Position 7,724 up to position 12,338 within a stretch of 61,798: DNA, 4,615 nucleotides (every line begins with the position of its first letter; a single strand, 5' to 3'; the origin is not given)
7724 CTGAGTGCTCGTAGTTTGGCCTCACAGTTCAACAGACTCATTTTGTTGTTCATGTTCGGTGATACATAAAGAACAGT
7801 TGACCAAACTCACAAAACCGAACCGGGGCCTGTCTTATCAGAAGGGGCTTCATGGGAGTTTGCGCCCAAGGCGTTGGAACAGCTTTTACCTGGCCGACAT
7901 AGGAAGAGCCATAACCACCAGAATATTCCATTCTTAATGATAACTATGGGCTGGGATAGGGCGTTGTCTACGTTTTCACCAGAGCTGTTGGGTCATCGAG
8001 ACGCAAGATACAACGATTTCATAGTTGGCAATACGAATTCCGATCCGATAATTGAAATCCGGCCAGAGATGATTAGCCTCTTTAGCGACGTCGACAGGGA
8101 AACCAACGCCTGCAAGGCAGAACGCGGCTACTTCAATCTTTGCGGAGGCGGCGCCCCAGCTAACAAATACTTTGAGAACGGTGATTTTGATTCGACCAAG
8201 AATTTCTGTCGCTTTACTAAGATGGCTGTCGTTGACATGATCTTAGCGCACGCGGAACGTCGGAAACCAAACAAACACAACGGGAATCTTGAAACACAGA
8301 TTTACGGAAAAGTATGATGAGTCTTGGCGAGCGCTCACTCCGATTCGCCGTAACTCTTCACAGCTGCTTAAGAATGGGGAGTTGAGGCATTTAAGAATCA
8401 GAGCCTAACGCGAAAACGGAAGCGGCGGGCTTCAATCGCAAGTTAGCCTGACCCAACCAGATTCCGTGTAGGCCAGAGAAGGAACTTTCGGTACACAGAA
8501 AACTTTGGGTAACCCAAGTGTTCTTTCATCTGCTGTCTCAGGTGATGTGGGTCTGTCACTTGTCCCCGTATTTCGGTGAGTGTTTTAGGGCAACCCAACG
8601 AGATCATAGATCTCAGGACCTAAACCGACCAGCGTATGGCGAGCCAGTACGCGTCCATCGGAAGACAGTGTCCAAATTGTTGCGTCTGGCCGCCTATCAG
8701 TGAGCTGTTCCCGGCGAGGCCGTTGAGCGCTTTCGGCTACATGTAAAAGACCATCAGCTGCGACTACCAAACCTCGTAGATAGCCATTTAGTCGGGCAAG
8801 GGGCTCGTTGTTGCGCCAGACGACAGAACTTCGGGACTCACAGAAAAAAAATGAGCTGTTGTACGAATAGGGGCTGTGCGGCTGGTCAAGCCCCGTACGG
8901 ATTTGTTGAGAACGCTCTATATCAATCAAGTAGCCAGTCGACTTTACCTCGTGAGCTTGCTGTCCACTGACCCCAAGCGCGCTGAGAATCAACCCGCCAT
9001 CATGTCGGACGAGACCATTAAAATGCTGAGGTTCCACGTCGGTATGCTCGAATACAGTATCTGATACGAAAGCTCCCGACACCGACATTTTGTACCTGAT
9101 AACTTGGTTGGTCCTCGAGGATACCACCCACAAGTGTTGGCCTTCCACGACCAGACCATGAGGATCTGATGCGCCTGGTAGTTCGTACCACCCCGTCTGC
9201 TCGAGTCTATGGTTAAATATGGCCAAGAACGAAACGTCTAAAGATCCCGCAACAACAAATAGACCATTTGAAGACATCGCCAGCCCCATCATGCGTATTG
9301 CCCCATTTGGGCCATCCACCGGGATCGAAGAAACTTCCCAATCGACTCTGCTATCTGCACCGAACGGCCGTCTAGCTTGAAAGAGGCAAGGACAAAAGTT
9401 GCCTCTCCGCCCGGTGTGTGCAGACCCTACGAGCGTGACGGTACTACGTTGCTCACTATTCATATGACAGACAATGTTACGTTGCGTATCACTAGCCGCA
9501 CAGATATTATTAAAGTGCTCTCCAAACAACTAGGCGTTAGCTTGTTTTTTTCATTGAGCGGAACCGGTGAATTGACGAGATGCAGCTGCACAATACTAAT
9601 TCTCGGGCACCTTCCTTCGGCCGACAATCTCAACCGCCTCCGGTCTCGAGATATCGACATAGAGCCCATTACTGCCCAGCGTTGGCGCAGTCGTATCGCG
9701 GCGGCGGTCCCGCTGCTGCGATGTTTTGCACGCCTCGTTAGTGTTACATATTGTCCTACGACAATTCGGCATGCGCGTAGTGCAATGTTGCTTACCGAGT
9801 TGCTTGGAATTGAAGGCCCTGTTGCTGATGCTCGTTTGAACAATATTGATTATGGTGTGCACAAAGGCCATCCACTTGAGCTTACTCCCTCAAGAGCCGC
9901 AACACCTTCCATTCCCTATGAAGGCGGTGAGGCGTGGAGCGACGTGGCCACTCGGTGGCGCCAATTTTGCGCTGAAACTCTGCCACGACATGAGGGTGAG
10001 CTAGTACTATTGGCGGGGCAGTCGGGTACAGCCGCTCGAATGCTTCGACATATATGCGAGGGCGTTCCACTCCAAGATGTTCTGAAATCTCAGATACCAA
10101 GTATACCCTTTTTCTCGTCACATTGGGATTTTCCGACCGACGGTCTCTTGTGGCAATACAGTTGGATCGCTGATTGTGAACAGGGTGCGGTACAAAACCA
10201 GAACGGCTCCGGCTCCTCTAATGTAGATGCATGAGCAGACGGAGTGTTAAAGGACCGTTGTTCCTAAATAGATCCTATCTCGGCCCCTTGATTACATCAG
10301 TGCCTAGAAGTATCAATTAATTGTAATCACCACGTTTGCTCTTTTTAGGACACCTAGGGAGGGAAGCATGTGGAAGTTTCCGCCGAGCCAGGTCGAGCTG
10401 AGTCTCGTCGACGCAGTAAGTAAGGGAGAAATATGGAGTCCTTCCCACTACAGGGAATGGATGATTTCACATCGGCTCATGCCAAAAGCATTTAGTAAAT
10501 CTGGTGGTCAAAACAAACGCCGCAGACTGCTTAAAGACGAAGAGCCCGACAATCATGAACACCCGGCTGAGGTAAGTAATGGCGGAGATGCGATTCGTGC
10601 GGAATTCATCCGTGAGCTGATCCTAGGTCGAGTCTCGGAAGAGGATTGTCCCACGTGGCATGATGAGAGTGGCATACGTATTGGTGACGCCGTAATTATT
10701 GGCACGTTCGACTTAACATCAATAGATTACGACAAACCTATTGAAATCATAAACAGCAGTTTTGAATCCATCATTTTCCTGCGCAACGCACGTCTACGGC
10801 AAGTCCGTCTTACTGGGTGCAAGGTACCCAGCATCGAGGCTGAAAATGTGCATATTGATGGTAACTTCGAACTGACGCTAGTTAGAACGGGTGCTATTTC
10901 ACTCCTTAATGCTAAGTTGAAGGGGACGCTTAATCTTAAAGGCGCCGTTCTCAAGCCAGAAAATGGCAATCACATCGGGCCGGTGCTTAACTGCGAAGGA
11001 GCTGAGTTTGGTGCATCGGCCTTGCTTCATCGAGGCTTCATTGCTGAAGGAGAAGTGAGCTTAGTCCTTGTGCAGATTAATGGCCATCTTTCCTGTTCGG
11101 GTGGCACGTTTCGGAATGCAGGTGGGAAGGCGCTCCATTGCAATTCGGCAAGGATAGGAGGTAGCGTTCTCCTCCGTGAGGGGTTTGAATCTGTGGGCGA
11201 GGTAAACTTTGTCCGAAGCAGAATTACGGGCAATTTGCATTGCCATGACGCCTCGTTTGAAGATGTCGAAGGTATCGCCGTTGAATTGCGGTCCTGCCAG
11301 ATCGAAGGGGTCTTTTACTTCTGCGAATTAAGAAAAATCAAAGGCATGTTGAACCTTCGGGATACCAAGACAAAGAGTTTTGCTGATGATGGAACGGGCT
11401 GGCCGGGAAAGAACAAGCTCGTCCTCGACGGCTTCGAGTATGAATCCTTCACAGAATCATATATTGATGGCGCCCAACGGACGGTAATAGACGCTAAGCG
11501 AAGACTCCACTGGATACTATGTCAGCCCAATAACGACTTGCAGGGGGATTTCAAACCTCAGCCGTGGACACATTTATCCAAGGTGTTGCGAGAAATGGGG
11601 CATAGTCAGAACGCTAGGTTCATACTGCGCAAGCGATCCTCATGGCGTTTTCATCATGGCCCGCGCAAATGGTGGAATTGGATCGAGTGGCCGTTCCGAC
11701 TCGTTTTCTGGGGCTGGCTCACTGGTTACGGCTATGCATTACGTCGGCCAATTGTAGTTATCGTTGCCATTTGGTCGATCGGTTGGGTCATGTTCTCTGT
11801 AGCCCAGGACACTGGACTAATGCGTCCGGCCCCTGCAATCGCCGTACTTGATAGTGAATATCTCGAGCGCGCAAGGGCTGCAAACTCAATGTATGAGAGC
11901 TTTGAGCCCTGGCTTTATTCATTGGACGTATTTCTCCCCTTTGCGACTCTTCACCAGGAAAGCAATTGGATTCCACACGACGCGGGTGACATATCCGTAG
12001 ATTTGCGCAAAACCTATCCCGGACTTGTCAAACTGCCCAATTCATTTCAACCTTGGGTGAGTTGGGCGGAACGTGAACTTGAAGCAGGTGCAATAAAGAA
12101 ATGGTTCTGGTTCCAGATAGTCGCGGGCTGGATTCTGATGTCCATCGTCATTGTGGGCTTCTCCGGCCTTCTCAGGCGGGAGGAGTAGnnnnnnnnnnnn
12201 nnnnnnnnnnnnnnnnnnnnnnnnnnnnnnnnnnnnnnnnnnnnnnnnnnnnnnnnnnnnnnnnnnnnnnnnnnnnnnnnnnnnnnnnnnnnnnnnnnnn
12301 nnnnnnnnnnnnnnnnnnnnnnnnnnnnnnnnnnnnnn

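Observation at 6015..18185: Enzyme cluster rich in phosphoryl/phosphono chemistry, sandwiched between two STAND NTPases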

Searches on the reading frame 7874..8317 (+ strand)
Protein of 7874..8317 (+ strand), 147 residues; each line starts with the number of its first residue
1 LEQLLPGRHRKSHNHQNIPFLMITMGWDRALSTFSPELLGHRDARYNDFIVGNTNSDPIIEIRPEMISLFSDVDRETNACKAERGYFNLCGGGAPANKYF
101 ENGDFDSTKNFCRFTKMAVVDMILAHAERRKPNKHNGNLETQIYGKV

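Call 9: search_protein_families(library=pfam, proteins=[window:7874-8317:+], max_evalue=0.001)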
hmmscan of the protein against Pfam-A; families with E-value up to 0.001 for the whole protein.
window:7874-8317:+ (147 aa): 0 families

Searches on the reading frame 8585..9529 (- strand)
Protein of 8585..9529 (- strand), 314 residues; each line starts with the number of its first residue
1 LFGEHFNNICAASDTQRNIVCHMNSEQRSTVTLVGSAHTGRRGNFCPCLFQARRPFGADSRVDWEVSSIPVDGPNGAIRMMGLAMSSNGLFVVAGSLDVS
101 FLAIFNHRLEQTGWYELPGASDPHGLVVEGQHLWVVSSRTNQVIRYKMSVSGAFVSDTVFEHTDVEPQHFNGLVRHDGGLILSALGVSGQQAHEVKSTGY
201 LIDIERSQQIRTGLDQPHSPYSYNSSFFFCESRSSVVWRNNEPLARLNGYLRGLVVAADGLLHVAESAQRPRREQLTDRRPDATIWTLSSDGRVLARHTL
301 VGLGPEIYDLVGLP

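Call 4: search_protein_families(library=pfam, proteins=[window:8585-9529:-], max_evalue=0.01)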
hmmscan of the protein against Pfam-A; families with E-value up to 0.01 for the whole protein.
window:8585-9529:- (314 aa): 2 families
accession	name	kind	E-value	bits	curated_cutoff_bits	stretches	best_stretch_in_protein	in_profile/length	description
PF16261.11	DUF4915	-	5.5e-12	46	35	1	118-270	94-257/316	Domain of unknown function (DUF4915)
PF01436.27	NHL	-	0.0068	16.8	20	0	122-143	3-25/28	NHL repeat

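Call 5: search_protein_families(library=ncbifam, proteins=[window:8585-9529:-], max_evalue=0.01)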
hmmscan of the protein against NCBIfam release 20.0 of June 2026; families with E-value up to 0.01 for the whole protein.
window:8585-9529:- (314 aa): 1 family
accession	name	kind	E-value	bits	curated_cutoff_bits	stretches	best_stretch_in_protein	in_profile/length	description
TIGR03032.1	TIGR03032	hypoth_equivalog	1.5e-09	37.3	251.5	1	123-259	105-253/335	TIGR03032 family protein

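Call 10: search_protein_families(library=padloc, proteins=[window:8585-9529:-], max_evalue=0.01)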
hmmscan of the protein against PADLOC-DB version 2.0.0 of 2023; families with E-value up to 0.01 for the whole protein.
window:8585-9529:- (314 aa): 0 families

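Call 64: search_solved_structures(query=A2, max_evalue=1)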
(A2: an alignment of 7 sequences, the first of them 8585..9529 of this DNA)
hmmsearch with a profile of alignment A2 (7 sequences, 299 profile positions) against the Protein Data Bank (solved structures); distinct sequences matched with E-value up to 1: 1.
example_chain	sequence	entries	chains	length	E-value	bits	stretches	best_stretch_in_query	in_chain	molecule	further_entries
1y2t_A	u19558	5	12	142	0.24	13.6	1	60-115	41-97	lectin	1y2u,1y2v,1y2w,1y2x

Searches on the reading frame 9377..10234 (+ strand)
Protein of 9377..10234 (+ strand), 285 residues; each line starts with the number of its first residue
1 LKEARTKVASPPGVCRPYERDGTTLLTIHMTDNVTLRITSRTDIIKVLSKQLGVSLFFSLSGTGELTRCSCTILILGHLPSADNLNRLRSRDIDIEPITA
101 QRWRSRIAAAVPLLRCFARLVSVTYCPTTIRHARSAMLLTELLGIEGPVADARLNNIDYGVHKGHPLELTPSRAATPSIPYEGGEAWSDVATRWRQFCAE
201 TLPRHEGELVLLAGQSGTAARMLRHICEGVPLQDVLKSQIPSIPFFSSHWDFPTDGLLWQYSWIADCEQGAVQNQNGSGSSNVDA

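Call 4: search_protein_families(library=pfam, proteins=[window:9377-10234:+], max_evalue=0.01)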
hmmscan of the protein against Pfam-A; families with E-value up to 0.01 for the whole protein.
window:9377-10234:+ (285 aa): 1 family
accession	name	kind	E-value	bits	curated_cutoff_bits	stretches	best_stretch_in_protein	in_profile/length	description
PF00300.27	His_Phos_1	-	1.3e-06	28.7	21.7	1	121-239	45-170/194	Histidine phosphatase superfamily (branch 1)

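Call 5: search_protein_families(library=ncbifam, proteins=[window:9377-10234:+], max_evalue=0.01)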
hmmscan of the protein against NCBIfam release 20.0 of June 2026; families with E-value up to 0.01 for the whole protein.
window:9377-10234:+ (285 aa): 1 family
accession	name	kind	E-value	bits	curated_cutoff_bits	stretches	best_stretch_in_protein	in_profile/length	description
TIGR03162.1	ribazole_cobC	equivalog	0.0024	17.4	162.9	1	125-240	48-168/176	alpha-ribazole phosphatase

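Call 10: search_protein_families(library=padloc, proteins=[window:9377-10234:+], max_evalue=0.01)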
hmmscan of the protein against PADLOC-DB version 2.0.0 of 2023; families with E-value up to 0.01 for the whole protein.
window:9377-10234:+ (285 aa): 0 families

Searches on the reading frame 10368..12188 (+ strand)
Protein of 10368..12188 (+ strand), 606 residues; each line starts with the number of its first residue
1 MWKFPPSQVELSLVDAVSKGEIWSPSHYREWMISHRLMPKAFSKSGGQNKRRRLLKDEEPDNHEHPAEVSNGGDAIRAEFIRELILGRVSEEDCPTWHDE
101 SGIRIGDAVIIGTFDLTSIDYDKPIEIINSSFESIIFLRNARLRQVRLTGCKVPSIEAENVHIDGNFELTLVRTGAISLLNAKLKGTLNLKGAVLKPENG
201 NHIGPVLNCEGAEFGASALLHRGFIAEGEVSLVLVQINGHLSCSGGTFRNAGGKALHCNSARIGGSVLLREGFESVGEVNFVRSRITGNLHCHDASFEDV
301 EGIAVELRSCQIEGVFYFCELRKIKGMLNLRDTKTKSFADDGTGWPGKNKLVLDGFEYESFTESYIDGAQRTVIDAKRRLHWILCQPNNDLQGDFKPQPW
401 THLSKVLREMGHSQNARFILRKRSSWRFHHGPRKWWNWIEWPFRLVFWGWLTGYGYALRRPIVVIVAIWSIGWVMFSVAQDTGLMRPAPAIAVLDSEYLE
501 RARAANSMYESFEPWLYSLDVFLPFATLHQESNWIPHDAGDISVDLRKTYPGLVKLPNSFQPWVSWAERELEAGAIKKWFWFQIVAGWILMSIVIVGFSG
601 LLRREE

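Call 4: search_protein_families(library=pfam, proteins=[window:10368-12188:+], max_evalue=0.01)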
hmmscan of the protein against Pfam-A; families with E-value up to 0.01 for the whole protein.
window:10368-12188:+ (606 aa): 0 families

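Call 5: search_protein_families(library=ncbifam, proteins=[window:10368-12188:+], max_evalue=0.01)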
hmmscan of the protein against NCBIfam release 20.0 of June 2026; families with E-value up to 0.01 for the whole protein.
window:10368-12188:+ (606 aa): 0 families

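Call 10: search_protein_families(library=padloc, proteins=[window:10368-12188:+], max_evalue=0.01)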
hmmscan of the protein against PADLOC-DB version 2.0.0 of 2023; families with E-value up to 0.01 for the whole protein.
window:10368-12188:+ (606 aa): 0 families

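Call 69: search_solved_structures(query=window:10368-12188:+, max_evalue=1)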
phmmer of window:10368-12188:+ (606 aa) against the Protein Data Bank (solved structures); distinct sequences matched with E-value up to 1: 2.
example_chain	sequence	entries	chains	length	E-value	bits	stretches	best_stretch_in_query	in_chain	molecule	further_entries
4v93_C2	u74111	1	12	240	0.66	11.5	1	5-74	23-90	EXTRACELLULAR HEMOGLOBIN LINKER L3 SUBUNIT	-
2kfd_A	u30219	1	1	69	0.88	11.1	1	368-409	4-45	Pre-mRNA-processing protein PRP40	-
